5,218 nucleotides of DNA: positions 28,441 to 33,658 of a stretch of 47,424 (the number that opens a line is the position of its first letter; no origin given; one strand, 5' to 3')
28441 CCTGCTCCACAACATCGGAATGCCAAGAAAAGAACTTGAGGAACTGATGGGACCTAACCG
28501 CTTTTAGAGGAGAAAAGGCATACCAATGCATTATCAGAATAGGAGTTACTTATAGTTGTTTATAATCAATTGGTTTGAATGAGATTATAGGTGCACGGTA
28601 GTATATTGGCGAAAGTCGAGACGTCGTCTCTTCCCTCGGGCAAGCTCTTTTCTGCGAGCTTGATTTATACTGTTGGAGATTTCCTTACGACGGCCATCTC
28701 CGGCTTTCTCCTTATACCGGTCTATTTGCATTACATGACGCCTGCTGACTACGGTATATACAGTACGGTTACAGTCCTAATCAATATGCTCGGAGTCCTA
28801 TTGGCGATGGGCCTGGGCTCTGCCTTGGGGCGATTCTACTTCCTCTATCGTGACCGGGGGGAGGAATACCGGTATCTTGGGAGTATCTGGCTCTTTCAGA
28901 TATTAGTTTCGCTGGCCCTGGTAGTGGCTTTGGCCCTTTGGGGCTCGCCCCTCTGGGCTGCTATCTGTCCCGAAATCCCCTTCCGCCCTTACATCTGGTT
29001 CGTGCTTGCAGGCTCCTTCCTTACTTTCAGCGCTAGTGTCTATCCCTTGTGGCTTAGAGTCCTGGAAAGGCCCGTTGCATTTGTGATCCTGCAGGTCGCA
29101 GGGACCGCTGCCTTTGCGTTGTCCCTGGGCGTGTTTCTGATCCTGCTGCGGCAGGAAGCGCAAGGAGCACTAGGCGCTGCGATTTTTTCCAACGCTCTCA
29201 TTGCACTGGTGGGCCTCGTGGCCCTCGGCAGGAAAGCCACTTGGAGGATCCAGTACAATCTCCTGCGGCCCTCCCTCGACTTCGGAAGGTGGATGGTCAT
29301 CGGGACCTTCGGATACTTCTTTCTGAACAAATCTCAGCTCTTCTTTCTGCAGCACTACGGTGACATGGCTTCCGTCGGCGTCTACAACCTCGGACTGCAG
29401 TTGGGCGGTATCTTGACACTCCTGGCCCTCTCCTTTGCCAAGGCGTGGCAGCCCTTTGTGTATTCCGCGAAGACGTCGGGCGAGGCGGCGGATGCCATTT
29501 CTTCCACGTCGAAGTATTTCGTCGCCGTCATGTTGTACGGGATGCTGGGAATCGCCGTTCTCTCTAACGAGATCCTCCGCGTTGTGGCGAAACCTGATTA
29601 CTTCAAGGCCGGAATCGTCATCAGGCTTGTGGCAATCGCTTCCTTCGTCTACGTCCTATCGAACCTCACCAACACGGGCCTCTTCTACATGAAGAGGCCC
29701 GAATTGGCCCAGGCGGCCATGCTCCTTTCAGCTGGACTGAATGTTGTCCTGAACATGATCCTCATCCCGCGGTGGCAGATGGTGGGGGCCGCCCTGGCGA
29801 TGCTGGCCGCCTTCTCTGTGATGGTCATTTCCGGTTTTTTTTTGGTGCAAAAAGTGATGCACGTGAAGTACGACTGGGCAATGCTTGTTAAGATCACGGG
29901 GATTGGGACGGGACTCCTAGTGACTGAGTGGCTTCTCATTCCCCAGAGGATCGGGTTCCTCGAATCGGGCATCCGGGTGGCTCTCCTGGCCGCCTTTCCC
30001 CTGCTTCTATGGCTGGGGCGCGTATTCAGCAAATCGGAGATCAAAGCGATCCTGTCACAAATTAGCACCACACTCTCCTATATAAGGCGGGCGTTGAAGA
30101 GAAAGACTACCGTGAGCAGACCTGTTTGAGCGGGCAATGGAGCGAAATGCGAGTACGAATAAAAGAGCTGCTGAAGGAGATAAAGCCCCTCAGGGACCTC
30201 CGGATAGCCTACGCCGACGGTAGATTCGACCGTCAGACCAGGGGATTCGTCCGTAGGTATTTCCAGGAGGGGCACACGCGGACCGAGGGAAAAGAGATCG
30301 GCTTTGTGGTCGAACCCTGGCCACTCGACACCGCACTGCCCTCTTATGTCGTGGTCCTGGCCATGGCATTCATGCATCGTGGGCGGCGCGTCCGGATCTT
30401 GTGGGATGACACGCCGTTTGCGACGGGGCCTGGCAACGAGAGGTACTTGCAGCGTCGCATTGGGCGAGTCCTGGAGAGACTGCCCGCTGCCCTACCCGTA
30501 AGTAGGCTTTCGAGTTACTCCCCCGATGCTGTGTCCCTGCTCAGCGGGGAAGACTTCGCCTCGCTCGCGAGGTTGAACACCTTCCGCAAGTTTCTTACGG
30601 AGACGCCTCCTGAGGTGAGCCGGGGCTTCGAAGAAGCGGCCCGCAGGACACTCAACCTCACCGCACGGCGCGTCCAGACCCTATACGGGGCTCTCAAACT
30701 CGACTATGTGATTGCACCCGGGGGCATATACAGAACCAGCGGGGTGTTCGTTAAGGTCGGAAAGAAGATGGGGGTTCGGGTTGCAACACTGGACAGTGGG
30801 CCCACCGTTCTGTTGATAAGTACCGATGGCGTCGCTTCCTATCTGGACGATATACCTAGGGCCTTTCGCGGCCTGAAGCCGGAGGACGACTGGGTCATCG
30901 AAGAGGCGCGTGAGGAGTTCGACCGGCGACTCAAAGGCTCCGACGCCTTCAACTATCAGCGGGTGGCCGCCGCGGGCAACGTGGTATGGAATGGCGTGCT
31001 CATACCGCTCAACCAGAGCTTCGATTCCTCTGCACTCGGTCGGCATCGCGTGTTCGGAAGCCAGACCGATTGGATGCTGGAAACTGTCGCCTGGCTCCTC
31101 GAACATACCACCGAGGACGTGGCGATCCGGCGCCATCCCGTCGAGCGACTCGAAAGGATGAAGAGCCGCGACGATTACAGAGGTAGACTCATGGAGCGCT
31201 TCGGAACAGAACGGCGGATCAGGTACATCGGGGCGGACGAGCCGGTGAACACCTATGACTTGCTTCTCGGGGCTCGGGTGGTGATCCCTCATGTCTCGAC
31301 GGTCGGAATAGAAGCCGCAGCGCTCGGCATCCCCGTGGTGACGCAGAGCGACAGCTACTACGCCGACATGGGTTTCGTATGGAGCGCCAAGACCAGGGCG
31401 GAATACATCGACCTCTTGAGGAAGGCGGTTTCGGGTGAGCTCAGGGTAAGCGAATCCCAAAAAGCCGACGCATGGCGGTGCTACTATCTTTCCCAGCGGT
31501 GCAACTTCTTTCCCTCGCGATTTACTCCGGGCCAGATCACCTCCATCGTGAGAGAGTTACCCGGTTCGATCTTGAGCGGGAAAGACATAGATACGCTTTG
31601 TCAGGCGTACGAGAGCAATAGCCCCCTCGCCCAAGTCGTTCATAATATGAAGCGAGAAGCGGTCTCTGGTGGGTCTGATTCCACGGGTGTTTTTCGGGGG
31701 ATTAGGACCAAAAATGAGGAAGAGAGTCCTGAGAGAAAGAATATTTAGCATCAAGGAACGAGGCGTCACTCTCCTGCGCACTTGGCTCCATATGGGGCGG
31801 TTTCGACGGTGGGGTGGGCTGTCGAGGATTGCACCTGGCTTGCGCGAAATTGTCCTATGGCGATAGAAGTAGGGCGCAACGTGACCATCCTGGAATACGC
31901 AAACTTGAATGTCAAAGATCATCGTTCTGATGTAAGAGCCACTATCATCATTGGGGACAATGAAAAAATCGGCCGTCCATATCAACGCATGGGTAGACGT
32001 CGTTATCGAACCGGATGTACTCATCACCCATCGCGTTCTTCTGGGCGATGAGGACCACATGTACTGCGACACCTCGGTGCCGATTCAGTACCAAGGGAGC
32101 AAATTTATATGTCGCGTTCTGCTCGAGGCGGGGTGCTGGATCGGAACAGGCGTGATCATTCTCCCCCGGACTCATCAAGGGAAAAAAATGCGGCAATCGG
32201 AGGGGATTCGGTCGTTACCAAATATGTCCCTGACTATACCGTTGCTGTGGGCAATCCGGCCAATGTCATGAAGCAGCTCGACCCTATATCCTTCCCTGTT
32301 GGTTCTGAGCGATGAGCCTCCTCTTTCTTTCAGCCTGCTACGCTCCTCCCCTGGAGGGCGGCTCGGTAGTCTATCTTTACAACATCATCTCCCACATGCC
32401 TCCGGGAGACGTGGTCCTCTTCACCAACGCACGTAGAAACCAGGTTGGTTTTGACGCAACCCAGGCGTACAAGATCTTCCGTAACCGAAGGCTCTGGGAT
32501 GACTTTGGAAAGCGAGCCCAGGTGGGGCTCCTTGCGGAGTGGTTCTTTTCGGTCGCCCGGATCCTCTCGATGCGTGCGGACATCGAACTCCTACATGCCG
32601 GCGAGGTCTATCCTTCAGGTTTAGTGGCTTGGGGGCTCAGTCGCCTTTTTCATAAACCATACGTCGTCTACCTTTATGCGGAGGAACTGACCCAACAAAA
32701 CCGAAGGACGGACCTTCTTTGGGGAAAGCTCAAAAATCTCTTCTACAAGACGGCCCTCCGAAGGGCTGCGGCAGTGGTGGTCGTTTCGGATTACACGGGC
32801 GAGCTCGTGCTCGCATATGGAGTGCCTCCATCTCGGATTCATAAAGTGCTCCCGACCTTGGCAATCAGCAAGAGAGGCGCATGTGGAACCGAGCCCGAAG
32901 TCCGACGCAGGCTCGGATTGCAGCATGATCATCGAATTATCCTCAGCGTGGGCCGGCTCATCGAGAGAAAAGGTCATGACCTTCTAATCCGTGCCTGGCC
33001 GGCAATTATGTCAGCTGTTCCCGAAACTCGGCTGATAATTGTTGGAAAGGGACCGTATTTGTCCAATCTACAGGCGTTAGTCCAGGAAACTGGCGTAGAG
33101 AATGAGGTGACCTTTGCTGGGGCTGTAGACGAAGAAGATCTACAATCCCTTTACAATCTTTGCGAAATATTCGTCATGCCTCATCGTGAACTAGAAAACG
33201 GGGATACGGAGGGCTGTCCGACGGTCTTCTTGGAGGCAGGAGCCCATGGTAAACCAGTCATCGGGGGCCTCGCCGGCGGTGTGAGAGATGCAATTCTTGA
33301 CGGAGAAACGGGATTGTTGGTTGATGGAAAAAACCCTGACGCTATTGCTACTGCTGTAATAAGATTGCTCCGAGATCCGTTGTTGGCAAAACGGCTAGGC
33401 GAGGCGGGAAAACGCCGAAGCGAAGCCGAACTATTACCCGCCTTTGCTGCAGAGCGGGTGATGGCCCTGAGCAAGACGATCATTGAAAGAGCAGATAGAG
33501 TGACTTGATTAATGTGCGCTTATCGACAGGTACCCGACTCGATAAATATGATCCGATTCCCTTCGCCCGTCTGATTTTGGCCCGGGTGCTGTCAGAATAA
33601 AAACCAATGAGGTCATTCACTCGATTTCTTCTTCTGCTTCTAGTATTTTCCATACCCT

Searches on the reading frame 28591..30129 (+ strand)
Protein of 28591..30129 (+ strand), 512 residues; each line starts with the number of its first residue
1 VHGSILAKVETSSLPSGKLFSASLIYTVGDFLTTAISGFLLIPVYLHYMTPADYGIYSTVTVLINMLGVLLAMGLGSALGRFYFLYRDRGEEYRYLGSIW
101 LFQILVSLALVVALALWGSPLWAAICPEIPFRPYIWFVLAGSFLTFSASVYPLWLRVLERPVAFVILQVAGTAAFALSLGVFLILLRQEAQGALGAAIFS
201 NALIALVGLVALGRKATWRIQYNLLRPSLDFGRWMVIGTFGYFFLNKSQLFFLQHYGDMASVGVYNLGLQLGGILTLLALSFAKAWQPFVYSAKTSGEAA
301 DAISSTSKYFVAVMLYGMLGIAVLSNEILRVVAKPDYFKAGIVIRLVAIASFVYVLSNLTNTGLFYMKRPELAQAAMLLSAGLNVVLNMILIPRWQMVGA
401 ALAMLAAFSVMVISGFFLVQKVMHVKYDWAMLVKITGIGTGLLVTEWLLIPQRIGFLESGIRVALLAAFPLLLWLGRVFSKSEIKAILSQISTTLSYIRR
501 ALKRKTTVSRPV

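Call 7: search_protein_families(library=pfam, proteins=[window:28591-30129:+], max_evalue=0.001)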
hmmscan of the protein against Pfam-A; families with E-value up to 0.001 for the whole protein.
window:28591-30129:+ (512 aa): 2 families
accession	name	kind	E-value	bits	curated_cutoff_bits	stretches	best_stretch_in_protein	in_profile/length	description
PF01943.22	Polysacc_synt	-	7.8e-13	48.9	28.2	1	31-289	12-269/274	Polysaccharide biosynthesis protein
PF13440.11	Polysacc_synt_3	-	1.7e-10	41.1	23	1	49-328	6-279/293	Polysaccharide biosynthesis protein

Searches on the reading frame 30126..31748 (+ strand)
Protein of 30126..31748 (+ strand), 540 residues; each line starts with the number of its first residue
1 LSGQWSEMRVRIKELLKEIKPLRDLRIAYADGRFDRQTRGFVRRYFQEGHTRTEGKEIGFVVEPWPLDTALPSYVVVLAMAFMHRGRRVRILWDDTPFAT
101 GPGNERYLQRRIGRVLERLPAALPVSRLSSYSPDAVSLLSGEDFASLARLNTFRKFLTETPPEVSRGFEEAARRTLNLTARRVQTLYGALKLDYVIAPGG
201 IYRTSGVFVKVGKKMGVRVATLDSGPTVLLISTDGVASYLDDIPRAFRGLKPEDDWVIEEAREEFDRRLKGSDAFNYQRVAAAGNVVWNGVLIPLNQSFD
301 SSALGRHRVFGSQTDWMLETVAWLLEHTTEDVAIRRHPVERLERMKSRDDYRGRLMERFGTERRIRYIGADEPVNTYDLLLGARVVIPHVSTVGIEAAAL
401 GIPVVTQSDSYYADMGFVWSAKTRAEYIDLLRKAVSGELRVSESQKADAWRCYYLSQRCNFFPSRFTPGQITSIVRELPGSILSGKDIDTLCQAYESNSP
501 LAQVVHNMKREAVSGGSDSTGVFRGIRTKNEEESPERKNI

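Call 7: search_protein_families(library=pfam, proteins=[window:30126-31748:+], max_evalue=0.001)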
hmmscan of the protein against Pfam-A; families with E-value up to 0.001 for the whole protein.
window:30126-31748:+ (540 aa): 1 family
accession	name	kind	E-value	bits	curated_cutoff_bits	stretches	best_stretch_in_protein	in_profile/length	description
PF05159.20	Capsule_synth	-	1.1e-05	25.5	20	1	291-422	148-276/310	Capsule polysaccharide biosynthesis protein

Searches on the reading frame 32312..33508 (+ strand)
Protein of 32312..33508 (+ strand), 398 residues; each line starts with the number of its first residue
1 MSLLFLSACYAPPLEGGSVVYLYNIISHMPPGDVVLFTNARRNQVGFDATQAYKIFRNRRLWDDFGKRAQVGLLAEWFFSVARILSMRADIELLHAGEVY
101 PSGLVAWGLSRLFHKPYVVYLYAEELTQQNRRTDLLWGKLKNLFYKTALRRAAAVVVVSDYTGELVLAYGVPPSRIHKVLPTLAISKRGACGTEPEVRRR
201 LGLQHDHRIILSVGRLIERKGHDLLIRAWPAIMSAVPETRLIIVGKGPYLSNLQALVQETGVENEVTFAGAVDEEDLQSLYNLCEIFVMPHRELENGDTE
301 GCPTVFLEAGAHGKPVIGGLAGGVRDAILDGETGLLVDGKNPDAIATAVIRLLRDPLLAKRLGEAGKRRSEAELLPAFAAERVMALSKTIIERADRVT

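Call 7: search_protein_families(library=pfam, proteins=[window:32312-33508:+], max_evalue=0.001)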
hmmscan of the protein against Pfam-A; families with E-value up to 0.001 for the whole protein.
window:32312-33508:+ (398 aa): 5 families
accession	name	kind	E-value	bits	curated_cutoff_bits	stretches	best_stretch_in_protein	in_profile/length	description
PF00534.26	Glycos_transf_1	-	1e-42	146.1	26.4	1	195-369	3-172/172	Glycosyl transferases group 1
PF13692.12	Glyco_trans_1_4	-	6.9e-36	124.1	27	1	208-355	2-142/142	Glycosyl transferases group 1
PF13439.12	Glyco_transf_4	-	5.8e-12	46.4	28.5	1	16-177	2-160/170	Glycosyltransferase Family 4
PF13579.12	Glyco_trans_4_4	-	1.3e-10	42.3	29.7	1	16-177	1-153/158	Glycosyl transferase 4-like domain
PF13524.12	Glyco_trans_1_2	-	6.4e-05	23.4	25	1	236-377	12-136/144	Glycosyl transferase-like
